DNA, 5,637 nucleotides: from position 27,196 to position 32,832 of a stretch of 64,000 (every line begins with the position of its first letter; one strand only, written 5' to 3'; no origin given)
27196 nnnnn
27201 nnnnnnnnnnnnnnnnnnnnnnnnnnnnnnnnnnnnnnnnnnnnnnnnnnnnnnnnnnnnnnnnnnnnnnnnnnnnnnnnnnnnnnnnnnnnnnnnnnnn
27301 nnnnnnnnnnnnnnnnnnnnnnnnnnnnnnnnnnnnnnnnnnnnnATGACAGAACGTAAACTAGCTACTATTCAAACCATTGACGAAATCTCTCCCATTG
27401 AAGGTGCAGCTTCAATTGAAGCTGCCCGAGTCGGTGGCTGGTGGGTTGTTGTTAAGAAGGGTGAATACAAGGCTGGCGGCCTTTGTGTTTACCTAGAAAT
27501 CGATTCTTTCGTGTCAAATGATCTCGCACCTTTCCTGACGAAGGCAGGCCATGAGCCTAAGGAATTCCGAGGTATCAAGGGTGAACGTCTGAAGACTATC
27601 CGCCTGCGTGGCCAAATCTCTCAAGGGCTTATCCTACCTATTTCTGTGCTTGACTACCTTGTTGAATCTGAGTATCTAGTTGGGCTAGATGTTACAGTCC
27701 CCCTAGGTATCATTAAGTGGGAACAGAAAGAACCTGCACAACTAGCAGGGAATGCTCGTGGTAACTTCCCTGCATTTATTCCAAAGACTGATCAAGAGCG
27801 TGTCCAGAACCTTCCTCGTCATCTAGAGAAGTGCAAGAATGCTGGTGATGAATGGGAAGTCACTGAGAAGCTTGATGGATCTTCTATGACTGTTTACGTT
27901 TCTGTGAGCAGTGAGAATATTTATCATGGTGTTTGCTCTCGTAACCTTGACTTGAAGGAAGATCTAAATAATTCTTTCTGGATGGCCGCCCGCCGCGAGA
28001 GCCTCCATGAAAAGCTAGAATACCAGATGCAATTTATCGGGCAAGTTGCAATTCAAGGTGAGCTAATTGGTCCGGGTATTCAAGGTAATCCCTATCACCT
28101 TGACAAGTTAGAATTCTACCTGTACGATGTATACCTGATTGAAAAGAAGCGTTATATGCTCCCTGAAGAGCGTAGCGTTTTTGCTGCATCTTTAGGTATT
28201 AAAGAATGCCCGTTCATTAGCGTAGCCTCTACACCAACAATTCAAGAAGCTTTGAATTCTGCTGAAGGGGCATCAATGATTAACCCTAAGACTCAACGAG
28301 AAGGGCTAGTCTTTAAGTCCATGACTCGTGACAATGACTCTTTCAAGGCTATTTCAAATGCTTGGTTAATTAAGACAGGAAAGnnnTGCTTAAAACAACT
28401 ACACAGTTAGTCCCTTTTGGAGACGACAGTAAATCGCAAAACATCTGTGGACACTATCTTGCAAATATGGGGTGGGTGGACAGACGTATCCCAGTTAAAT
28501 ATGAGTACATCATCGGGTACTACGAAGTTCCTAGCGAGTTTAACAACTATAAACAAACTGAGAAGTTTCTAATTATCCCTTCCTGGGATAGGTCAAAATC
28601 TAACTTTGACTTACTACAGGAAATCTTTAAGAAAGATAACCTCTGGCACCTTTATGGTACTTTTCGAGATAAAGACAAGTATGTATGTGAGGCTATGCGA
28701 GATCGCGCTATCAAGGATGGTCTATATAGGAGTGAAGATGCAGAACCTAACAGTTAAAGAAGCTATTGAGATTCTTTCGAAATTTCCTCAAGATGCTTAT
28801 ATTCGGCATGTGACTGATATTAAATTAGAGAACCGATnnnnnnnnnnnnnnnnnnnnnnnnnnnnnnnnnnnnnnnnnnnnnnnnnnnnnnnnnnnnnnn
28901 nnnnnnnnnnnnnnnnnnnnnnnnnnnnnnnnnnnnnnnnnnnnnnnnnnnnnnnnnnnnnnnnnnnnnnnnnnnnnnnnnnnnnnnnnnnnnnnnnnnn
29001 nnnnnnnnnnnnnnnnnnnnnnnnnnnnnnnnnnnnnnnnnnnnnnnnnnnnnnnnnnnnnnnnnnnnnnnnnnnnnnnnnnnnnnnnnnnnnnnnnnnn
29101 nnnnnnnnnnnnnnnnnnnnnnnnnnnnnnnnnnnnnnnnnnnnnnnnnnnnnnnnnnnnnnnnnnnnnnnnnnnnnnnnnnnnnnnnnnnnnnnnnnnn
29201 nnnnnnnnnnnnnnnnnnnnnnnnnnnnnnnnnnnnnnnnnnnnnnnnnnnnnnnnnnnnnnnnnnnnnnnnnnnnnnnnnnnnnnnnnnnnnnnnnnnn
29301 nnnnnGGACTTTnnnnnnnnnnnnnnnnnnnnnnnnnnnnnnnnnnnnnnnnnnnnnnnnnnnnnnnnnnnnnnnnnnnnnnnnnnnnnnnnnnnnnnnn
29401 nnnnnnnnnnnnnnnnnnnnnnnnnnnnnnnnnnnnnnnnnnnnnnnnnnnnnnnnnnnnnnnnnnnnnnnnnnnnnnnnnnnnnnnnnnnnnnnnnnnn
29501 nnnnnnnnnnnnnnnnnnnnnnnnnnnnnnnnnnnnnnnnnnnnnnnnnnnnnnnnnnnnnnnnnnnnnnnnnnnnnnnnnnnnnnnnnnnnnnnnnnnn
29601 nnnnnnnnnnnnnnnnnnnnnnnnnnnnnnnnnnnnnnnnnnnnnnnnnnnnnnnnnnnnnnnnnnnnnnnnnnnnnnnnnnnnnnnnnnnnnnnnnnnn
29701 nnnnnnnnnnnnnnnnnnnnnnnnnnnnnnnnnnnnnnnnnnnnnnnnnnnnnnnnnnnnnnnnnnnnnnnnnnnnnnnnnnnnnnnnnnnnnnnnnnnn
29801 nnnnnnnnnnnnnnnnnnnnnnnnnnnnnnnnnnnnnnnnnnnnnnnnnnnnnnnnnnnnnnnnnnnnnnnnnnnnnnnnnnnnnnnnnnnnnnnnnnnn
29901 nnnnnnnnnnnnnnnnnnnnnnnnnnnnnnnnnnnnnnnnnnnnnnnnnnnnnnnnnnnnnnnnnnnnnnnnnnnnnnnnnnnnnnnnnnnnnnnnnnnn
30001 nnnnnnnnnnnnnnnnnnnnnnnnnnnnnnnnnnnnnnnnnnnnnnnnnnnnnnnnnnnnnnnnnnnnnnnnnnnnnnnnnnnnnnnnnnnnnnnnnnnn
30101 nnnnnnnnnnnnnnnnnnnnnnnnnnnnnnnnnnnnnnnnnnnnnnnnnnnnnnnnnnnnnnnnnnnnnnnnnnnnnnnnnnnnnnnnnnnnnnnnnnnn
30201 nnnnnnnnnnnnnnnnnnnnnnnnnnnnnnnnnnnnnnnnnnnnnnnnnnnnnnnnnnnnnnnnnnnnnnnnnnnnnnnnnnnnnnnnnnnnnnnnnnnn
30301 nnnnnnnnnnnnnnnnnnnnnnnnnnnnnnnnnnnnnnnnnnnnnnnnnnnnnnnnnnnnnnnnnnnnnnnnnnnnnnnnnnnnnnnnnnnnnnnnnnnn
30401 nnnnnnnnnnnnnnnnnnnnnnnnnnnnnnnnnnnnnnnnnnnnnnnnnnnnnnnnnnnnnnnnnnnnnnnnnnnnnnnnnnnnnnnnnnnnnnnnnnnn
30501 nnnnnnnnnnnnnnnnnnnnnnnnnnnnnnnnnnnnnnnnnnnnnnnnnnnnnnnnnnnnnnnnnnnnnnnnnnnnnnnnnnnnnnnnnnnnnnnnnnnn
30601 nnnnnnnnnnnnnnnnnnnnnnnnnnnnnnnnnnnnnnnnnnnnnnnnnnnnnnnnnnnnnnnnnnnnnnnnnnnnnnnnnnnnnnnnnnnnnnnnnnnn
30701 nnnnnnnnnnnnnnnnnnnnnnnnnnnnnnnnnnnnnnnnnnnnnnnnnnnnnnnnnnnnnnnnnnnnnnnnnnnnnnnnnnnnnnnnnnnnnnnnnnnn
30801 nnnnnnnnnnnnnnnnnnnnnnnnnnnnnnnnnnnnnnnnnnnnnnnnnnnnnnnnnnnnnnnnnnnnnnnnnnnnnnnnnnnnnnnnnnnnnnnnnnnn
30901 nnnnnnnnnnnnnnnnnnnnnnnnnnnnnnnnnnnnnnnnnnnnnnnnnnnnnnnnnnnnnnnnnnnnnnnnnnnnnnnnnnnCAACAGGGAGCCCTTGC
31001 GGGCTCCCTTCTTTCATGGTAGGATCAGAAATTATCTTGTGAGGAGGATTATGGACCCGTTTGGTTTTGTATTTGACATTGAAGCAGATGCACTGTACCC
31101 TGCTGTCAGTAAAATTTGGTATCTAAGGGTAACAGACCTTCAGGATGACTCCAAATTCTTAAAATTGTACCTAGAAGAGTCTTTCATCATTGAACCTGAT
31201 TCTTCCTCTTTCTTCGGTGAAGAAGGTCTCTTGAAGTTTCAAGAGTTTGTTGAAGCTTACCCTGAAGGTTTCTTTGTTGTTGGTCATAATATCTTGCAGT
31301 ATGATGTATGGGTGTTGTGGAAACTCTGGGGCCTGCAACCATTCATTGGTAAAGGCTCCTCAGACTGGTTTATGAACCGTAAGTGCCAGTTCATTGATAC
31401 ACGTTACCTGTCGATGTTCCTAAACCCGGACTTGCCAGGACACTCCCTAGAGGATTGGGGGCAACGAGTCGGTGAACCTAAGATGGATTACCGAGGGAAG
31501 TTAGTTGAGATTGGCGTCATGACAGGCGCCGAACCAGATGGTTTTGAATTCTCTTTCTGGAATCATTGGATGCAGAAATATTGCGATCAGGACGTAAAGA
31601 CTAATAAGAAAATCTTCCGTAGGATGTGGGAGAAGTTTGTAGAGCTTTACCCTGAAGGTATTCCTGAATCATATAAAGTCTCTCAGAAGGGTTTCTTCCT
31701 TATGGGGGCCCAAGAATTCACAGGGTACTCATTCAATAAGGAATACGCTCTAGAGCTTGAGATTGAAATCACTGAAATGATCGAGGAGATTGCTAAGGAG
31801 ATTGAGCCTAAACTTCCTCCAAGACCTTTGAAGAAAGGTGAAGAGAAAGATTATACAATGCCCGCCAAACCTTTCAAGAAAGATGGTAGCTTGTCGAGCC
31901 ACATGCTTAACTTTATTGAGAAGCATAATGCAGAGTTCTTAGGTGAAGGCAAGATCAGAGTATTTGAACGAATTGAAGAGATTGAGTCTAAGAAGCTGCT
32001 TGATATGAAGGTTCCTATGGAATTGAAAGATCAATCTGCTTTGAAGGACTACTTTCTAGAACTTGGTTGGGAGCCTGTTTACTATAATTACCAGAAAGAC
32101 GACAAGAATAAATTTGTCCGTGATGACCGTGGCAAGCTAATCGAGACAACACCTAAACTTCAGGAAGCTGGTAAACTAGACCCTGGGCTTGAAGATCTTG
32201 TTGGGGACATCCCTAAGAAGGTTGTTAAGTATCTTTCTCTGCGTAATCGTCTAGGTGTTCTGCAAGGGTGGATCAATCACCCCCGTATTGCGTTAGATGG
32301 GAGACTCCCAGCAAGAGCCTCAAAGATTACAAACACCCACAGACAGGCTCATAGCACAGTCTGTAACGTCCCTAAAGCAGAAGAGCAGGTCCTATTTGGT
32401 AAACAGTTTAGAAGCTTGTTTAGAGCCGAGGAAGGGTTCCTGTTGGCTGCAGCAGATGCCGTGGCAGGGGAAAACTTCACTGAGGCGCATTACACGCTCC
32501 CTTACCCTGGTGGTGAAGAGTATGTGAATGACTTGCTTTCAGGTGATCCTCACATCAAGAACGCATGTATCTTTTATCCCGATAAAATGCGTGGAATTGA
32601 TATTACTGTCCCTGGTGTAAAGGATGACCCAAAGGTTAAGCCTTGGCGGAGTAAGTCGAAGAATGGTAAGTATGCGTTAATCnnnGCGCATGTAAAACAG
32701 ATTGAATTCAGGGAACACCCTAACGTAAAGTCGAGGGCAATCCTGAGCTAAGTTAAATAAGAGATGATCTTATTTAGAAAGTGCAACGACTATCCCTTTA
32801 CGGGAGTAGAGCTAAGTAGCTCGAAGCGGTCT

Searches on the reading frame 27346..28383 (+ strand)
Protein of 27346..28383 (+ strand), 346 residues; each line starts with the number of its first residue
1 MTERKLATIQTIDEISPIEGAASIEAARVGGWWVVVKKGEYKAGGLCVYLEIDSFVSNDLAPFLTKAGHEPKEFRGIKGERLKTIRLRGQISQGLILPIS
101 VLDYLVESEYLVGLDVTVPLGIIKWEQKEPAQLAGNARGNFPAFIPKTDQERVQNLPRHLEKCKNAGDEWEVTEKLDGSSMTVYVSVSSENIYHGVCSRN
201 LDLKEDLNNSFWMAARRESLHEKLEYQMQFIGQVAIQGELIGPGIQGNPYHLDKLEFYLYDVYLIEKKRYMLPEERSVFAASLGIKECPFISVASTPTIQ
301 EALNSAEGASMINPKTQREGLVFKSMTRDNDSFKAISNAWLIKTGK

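Call 46: search_protein_families(library=pfam, proteins=[window:27346-28383:+], max_evalue=0.001)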
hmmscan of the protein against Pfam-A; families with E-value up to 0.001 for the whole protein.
window:27346-28383:+ (346 aa): 2 families
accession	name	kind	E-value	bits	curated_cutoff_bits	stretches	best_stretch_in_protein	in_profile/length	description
PF09414.15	RNA_ligase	-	3.4e-29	102.6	27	1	168-336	1-171/171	RNA ligase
PF21189.3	PHA02142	-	7.6e-27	94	27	1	6-99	1-92/92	PHA02142 OB-fold domain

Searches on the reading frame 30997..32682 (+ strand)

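Call 45: search_protein_families(library=pfam, proteins=[window:30997-32682:+], max_evalue=0.001)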
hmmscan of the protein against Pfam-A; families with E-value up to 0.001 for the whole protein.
window:30997-32682:+ (562 aa): 0 families

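Call 56: search_protein_families(library=phrogs, proteins=[window:30997-32682:+], max_evalue=0.00001)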
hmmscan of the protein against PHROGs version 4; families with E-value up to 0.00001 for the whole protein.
window:30997-32682:+ (562 aa): 3 families
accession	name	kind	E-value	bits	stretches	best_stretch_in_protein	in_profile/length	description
phrog_17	-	DNA, RNA and nucleotide metabolism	6.4e-57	194.4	1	25-562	674-1073/1445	DNA polymerase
phrog_15971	-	DNA, RNA and nucleotide metabolism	4.5e-08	33.6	1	395-526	80-208/376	DNA polymerase I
phrog_403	-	DNA, RNA and nucleotide metabolism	1.6e-07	31.5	1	81-213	131-249/321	DNA polymerase exonuclease subunit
